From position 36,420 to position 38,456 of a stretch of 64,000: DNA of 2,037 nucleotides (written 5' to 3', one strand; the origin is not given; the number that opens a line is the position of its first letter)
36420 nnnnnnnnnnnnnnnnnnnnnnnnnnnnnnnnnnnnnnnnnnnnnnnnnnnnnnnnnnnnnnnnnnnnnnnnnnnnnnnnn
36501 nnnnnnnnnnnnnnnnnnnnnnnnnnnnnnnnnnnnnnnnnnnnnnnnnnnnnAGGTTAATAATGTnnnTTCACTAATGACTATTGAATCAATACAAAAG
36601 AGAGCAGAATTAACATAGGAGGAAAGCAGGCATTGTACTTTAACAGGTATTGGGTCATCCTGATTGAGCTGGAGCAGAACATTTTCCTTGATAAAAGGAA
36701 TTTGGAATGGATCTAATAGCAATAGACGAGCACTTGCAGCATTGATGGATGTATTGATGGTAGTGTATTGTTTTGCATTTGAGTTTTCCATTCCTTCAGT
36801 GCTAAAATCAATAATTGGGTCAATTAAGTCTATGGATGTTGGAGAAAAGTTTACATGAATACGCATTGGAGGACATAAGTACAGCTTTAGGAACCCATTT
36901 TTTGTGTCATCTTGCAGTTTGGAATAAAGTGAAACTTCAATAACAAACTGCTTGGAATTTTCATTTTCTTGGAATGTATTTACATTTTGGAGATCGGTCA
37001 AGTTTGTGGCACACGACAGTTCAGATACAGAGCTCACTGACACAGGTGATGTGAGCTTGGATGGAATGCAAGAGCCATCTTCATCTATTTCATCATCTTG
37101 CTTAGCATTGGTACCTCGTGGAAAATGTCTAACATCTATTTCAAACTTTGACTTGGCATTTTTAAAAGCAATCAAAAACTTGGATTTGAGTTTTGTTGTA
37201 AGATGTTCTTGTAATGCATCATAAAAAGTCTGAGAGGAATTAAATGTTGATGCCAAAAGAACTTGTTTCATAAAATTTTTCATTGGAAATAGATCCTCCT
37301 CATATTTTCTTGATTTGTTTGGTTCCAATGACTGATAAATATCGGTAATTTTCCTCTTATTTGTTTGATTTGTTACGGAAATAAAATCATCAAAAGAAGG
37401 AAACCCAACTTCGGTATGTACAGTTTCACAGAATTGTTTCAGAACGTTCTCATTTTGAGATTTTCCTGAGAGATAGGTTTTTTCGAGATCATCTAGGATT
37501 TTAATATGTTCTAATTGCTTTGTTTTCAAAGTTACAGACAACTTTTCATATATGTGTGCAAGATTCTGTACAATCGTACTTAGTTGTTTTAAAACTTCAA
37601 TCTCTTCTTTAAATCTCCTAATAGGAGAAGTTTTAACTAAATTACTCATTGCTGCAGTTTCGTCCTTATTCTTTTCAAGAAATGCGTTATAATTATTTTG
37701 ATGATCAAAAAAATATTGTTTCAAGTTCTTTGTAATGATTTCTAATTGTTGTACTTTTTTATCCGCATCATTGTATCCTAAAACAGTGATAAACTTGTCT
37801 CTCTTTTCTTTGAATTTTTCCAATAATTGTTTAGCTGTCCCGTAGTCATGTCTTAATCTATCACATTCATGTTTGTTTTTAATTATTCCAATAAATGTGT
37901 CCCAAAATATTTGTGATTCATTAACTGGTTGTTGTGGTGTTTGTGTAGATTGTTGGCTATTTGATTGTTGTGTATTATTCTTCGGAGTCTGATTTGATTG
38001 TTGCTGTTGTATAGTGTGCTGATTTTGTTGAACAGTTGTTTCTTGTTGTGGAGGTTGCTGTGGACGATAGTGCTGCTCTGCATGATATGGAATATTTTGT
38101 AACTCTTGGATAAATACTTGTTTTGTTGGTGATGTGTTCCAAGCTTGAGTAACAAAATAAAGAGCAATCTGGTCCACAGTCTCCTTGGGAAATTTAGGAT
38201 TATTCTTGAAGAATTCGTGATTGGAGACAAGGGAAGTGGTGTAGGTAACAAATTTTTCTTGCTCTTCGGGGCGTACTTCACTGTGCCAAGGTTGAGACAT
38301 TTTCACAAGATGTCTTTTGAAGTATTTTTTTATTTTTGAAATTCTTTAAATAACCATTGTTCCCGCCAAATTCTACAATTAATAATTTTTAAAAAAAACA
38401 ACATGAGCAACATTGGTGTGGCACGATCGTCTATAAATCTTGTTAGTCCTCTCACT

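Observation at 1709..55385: Local over-representation of cilium/flagellum genes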

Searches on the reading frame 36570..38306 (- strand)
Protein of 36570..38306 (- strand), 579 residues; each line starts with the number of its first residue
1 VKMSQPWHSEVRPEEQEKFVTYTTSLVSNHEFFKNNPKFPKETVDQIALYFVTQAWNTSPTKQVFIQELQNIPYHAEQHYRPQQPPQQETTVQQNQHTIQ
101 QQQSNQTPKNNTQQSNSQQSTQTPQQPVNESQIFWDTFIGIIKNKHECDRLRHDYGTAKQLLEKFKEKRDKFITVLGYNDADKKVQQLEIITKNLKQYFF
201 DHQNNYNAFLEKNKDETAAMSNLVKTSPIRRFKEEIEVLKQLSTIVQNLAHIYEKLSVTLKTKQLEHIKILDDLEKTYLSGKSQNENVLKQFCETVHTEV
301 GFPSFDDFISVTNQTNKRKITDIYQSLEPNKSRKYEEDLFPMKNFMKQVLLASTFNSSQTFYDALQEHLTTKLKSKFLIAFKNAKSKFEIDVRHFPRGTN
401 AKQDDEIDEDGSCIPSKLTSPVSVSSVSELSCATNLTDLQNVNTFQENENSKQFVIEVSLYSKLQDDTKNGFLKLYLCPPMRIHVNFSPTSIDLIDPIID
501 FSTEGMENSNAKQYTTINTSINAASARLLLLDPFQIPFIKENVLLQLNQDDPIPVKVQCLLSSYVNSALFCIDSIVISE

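Call 6: search_protein_families(library=pfam, proteins=[window:36570-38306:-], max_evalue=0.01)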
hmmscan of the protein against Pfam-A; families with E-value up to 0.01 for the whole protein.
window:36570-38306:- (579 aa): 0 families

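Call 39: search_protein_families(library=pfam, proteins=[P0018, P0017], max_evalue=0.5)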
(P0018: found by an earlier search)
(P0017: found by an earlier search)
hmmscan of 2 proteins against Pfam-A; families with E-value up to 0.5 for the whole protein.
P0018 (747 aa): 5 families
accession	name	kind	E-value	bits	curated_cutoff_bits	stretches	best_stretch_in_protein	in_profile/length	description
PF00170.26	bZIP_1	-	0.0031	18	27.6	2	208-245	26-63/64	bZIP transcription factor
PF15964.10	CCCAP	-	0.047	12.4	27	1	145-186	120-161/703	Centrosomal colon cancer autoantigen protein family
PF17014.10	Mad3_BUB1_I_2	-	0.048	14.2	37.6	1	432-501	37-109/128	Putative Mad3/BUB1 like region 1 protein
PF05266.19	DUF724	-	0.22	11.8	38.4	2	510-603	85-184/188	Protein of unknown function (DUF724)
PF04102.17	SlyX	-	0.45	11.6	30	1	81-108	3-30/67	SlyX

P0017 (577 aa): 1 family
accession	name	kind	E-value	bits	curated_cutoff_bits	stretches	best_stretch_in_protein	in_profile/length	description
PF20091.5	Abhydrolase_10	-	0.021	14.2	23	1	250-337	148-234/429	Alpha/beta hydrolase domain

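Call 83: search_protein_families(library=pfam, proteins=[P0385, P0390, P0391, P0393, P0394, P0396, P0398, P0401, P0406, P0384], max_evalue=0.00001)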
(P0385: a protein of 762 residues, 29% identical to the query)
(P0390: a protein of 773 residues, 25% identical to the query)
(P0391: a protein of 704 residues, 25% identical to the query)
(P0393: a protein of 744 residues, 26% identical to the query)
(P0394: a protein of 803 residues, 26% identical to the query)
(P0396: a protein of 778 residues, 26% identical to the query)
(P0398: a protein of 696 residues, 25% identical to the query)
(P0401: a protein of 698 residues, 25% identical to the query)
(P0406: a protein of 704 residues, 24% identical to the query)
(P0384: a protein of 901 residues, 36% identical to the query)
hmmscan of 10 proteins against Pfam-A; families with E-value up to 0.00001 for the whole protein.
P0385 (762 aa): 0 families

P0390 (773 aa): 1 family
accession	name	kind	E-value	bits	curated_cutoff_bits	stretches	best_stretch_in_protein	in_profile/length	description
PF15964.10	CCCAP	-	4.2e-24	85.3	27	1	350-748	301-699/703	Centrosomal colon cancer autoantigen protein family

P0391 (704 aa): 1 family
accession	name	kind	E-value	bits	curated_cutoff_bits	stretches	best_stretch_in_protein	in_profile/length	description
PF15964.10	CCCAP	-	1.5e-15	57.1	27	1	220-672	248-699/703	Centrosomal colon cancer autoantigen protein family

P0393 (744 aa): 1 family
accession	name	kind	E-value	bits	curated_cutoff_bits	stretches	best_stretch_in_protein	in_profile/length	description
PF15964.10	CCCAP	-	1.5e-12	47.1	27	1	207-619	232-643/703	Centrosomal colon cancer autoantigen protein family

P0394 (803 aa): 0 families

P0396 (778 aa): 0 families

P0398 (696 aa): 1 family
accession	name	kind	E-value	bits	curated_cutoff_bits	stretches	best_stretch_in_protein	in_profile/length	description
PF15964.10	CCCAP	-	5e-15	55.3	27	1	291-664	292-665/703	Centrosomal colon cancer autoantigen protein family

P0401 (698 aa): 1 family
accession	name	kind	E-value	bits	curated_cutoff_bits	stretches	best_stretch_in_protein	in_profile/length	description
PF15964.10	CCCAP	-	1.6e-21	76.8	27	1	240-655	246-664/703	Centrosomal colon cancer autoantigen protein family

P0406 (704 aa): 0 families

P0384 (901 aa): 0 families

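Call 97: search_protein_families(library=pfam, proteins=[P0382], max_evalue=0.1)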
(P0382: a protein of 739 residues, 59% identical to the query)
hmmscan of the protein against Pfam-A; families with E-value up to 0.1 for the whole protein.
P0382 (739 aa): 5 families
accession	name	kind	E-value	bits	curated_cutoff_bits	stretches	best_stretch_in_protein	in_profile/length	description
PF04822.18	Takusan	-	0.0042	17.4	28.1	1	146-182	12-48/85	Takusan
PF25450.1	Rab11-FIP3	-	0.0059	17.3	31.9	0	204-243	55-94/125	Rab11-FIP3-like domain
PF06005.17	ZapB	-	0.009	16.9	31.5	1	551-614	7-70/71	Cell division protein ZapB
PF19111.5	DUF5798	-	0.023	15.3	27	1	269-330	7-65/89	Family of unknown function (DUF5798)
PF14712.11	Snapin_Pallidin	-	0.063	14.2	29.6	1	60-96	15-51/89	Snapin/Pallidin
